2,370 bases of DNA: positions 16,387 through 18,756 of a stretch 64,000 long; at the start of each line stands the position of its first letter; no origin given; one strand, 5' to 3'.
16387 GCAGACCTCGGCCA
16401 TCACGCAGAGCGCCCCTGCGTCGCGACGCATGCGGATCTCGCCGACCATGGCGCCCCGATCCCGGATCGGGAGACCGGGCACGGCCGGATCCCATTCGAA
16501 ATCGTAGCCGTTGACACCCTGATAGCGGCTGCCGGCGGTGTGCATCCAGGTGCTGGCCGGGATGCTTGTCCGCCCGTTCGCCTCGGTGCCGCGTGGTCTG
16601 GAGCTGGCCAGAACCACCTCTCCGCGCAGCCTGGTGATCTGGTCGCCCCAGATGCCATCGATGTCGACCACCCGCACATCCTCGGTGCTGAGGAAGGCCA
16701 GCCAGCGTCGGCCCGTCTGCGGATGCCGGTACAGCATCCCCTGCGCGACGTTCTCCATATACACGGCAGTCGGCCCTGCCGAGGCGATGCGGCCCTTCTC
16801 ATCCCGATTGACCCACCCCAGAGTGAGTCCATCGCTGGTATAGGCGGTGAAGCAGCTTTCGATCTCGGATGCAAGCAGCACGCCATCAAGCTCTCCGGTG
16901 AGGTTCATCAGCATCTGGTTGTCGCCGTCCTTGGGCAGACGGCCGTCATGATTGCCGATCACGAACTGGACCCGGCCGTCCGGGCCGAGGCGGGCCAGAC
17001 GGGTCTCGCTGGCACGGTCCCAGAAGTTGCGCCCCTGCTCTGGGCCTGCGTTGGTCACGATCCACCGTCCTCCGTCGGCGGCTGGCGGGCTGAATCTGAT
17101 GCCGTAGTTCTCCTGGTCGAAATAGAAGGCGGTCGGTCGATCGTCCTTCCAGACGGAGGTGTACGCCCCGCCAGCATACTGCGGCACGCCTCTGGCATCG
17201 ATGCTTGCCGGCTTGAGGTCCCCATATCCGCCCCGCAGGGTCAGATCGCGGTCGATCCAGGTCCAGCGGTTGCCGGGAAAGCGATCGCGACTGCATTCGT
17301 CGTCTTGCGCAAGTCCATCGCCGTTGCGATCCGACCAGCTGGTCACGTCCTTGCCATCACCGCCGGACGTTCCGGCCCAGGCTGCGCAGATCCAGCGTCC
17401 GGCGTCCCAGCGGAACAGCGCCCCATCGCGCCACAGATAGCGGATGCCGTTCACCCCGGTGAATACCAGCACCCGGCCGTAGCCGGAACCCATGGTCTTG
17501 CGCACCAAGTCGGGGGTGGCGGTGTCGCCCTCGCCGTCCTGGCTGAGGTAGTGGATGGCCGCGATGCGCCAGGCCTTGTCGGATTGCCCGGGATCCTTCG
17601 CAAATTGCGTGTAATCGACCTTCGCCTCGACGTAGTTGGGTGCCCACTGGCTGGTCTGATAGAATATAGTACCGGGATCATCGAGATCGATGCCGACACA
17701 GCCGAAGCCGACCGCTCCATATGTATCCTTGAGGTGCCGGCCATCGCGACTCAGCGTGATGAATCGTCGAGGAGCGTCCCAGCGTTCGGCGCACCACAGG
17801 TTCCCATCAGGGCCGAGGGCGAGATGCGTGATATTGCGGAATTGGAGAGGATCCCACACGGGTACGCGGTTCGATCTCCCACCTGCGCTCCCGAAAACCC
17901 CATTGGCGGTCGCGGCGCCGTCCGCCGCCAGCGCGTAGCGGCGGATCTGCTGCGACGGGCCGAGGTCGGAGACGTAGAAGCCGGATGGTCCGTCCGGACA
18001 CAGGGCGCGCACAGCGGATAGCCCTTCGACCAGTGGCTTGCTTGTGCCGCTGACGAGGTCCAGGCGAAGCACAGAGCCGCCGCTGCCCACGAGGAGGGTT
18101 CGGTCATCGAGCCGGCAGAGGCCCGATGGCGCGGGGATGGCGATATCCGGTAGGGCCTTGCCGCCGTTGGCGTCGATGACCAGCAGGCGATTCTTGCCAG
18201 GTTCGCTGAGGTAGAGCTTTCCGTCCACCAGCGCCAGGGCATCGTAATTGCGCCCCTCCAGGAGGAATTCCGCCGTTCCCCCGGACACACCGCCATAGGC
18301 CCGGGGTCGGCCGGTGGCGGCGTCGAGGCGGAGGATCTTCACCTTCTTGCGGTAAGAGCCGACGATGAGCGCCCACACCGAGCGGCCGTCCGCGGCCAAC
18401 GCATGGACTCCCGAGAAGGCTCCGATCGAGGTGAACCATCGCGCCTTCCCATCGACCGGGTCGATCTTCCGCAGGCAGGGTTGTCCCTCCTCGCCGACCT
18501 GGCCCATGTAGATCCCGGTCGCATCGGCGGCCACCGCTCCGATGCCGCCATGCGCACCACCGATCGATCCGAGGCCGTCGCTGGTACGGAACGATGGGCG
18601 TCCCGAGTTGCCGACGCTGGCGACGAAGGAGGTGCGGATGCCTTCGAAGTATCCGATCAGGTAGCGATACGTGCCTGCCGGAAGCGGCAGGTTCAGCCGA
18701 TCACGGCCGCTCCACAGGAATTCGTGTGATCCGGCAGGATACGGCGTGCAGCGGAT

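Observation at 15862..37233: Three giant paralogs (CBM9-like + FlgD-Ig + beta-propeller + EF-hand-like loop) interleaved with CAZymes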

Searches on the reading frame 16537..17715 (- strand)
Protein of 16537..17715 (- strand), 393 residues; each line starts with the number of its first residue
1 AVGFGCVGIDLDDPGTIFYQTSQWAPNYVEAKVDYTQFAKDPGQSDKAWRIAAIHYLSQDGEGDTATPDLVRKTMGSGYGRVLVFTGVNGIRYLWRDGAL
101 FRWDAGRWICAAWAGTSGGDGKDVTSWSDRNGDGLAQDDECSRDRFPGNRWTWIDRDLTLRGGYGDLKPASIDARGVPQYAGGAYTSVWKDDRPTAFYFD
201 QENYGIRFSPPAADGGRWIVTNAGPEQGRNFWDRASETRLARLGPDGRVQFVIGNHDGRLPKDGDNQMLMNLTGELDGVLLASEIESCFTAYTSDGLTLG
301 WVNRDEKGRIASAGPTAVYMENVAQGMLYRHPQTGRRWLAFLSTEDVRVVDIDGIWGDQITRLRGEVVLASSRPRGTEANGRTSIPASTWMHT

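Call 50: predict_structure(alignment_id=A3)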
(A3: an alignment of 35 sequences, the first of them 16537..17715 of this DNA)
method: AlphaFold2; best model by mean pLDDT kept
length: 393 residues; sequences in the alignment: 35
mean_pLDDT: 85.7   pTM: 0.86
mean pLDDT of the five models: 85.7, 85.4, 85.2, 82.4, 82.1
residues with pLDDT >= 90: 205; 70-90: 132; 50-70: 47; < 50: 9
segments of 3 or more residues with pLDDT < 50: 387-393
pLDDT, mean of each block of 10 residues (from residue 1): 80 95 91 93 91 94 83 87 97 96 95 75 86 93 84 97 95 98 94 86 88 95 72 70 94 69 73 95 89 90 85 83 89 92 87 91 78 56 49 42
secondary structure, 60 per line:
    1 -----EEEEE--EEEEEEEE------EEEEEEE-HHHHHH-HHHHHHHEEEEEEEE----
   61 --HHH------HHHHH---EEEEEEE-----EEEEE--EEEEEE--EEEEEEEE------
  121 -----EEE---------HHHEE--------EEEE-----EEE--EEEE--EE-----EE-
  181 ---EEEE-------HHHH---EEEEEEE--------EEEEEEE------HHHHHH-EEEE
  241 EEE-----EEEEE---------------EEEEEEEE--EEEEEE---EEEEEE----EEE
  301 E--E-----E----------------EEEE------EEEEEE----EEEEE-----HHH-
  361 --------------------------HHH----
elements in order: E6-10 E13-20 E27-33 H35-40 H42-48 E49-56 H72-76 E80-86 E92-96 E99-104 E107-114 E126-128 E151-154 E160-162 E165-168 E184-187 H195-198 E202-208 E217-223 H230-235 E237-243 E249-253 E269-276 E279-284 E288-293 E298-301 E327-330 E337-342 E347-351
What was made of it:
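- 16603..17703 (-): P1 propeller B (aa about 646-1012). It is a divergent propeller with no detectable sequence relative outside the family. It carries D654, the Ca-type loop, D798, D936 and E962. AF2 model pLDDT 85.7 (call 50).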

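Call 52: fold_search(model_id=the predicted structure, library=pdb)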
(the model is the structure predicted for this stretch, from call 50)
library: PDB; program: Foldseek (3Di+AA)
matches with E <= 10: 1312; with E <= 0.001: 203
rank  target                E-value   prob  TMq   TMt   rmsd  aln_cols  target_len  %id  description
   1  3rfh_D                4.7e-06  1.00  0.42  0.51   8.0       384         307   10  Crystal structure of the yeast RACK1 dimer in space group P21 (released 2011-07-06)
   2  4d6v                  5.3e-06  1.00  0.38  0.46   9.4       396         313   10  Crystal structure of signal transducing protein (released 2015-03-18)
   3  3rfh_B                8.2e-06  1.00  0.39  0.49   8.2       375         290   10  Crystal structure of the yeast RACK1 dimer in space group P21 (released 2011-07-06)
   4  7oyc_g2               1.1e-05  1.00  0.33  0.40  13.6       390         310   12  Cryo-EM structure of the Xenopus egg 80S ribosome (released 2022-07-20)
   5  6tjh_A                1.1e-05  1.00  0.29  0.31  10.1       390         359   13  Crystal structure of the computationally designed Cake9 protein (released 2020-05-06)
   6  4uje_Bg               1.2e-05  1.00  0.38  0.46   9.3       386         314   12  Regulation of the mammalian elongation cycle by 40S subunit rolling: a eukaryotic-specific ribosome rearrangement (released 2014-07-16)
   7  4zov_B                1.5e-05  1.00  0.40  0.42  10.4       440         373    9  Crystal structure of the Saccharomyces cerevisiae Sqt1 (released 2015-07-01)
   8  5lyb_SR               1.5e-05  1.00  0.35  0.42  11.1       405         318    9  Crystal structure of the S.cerevisiae 80S ribosome in complex with the A-site bound aminoacyl-tRNA analog ACCPmn (released 2016-11-23)
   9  5ndg_sR               1.9e-05  1.00  0.41  0.49   7.8       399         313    9  Crystal structure of geneticin (G418) bound to the yeast 80S ribosome (released 2017-12-13)
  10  9h5k_B                2.6e-05  1.00  0.37  0.21  10.4       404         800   10  Cryo-EM structure of the SEAC-EGOC supercomplex (released 2025-11-05)
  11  6tjf_A                2.9e-05  1.00  0.28  0.39   9.2       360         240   12  Crystal structure of the computationally designed Cake6 protein (released 2020-05-06)
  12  7b96_A                3.4e-05  1.00  0.42  0.55   6.5       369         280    9  NHL domain of human TRIM2 (released 2022-01-12)
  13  4a2l_A                3.4e-05  0.95  0.18  0.11  22.8       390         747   11  Structure of the periplasmic domain of the heparin and heparan sulphate sensing hybrid two component system BT4663 in  (released 2012-05-02)
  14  7olc_A                3.6e-05  1.00  0.41  0.50   8.7       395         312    9  Thermophilic eukaryotic 80S ribosome at idle POST state (released 2022-01-26)
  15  5ndv_SR               3.8e-05  1.00  0.40  0.48   8.9       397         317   10  Crystal structure of Paromomycin bound to the yeast 80S ribosome (released 2017-12-13)
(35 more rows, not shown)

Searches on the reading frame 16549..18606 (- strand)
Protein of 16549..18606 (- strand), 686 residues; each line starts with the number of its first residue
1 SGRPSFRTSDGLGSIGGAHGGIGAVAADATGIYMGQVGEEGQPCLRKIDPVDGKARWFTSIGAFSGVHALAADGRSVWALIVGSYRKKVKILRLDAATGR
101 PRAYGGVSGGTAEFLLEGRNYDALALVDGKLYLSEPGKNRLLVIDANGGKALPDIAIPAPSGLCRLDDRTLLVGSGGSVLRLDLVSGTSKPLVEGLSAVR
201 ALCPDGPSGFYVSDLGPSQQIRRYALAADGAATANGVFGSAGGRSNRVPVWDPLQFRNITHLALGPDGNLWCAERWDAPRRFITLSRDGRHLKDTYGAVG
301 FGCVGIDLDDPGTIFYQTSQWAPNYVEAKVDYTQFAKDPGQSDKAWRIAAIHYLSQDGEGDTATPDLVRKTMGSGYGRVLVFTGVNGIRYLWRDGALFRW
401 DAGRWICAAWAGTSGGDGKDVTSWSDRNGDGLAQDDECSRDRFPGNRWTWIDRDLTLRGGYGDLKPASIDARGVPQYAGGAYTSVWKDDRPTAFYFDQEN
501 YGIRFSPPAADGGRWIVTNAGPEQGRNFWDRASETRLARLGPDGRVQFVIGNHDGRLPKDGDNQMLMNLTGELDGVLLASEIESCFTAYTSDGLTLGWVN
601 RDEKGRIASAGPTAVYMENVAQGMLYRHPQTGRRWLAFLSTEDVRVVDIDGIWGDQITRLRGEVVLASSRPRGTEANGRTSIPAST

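Call 60: search_protein_representatives(protein=window:16549-18606:-)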
Query: 686 residues. Proteins with E-value up to 0.001 (for the whole library): 435; up to 1e-10: 164; up to 1e-30: 35. The best 150 are listed.
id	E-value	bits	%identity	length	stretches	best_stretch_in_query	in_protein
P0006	1.8e-281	952.3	63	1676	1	1-686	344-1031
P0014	2.0e-184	631.5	49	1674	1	1-685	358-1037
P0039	7.8e-173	593.1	47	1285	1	1-676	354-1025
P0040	6.0e-168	577.0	49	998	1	1-614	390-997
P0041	8.5e-155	533.5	45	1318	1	1-683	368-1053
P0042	4.6e-151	521.2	44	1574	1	1-686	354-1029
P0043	3.0e-143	495.3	43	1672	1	1-683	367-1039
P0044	6.9e-143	494.1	43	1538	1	1-683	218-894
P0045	4.5e-140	484.8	43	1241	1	1-676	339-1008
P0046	1.1e-127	443.9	39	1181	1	62-686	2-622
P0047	4.2e-114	399.0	40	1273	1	1-679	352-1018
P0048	1.5e-112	393.8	39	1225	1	1-669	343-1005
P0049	2.7e-112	393.0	38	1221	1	1-674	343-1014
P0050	7.1e-112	391.6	39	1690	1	1-686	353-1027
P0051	2.0e-110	386.8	41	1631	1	1-685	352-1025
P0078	3.3e-26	108.4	29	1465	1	1-653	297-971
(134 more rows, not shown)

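Call 66: search_protein_families(library=pfam, max_evalue=0.01, proteins=[P0078])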
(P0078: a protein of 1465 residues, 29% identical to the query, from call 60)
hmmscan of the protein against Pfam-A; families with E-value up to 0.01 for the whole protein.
P0078 (1465 aa): 5 families
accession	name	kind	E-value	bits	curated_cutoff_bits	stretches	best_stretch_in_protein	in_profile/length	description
PF13860.13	FlgD_ig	-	7.7e-08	32.7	27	1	220-279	13-72/79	FlgD Ig-like domain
PF06452.16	CBM9_1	-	4e-07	30.6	23.4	0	1388-1437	118-165/185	Carbohydrate family 9 binding domain-like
PF16562.11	HECW_N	-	2.1e-05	25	26.7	0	18-59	15-58/120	N-terminal domain of E3 ubiquitin-protein ligase HECW1 and 2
PF17751.7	SKICH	-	0.00073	20.5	23.4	0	43-56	28-41/103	SKICH domain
PF16400.11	DUF5008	-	0.007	16.8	25.4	0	181-219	58-96/109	Domain of unknown function (DUF5008)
